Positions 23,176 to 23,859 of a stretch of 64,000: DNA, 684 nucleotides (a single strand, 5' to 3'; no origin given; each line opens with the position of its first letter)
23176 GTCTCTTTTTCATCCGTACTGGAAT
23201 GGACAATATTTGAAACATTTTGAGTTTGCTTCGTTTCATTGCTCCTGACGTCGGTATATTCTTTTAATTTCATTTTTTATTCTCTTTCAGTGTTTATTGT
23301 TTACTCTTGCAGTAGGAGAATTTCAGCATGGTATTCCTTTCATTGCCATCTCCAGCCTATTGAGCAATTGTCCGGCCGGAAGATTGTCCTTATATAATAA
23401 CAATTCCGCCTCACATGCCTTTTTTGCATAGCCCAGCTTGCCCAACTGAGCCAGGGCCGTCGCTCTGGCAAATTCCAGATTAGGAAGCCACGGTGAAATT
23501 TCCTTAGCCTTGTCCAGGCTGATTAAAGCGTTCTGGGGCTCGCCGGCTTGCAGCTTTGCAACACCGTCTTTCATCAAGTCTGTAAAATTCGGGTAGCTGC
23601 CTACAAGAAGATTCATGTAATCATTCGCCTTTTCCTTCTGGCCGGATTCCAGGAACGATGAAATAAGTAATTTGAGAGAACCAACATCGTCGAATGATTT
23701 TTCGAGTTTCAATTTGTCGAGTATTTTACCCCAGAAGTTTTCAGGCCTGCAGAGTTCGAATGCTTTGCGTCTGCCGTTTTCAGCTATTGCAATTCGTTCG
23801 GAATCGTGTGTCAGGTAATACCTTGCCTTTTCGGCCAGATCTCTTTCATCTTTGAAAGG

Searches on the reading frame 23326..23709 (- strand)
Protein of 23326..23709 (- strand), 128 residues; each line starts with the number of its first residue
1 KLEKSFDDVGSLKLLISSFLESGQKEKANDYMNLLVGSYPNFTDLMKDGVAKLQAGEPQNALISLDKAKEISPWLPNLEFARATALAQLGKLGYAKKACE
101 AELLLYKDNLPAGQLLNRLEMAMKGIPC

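Call 27: search_protein_families(library=pfam, proteins=[window:23326-23709:-], max_evalue=10)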
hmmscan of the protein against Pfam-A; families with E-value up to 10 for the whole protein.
seq(128 aa): 4 families
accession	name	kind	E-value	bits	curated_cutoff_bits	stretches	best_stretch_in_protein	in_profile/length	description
PF07719.23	TPR_2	-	0.0016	18.8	27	1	80-109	5-34/34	Tetratricopeptide repeat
PF13174.12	TPR_6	-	0.0073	17.3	26.3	1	17-41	8-32/33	Tetratricopeptide repeat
PF13428.12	TPR_14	-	0.024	15.7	23.5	0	51-83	10-42/44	Tetratricopeptide repeat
PF00515.34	TPR_1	-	0.027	14.7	27.8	1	49-73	8-32/34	Tetratricopeptide repeat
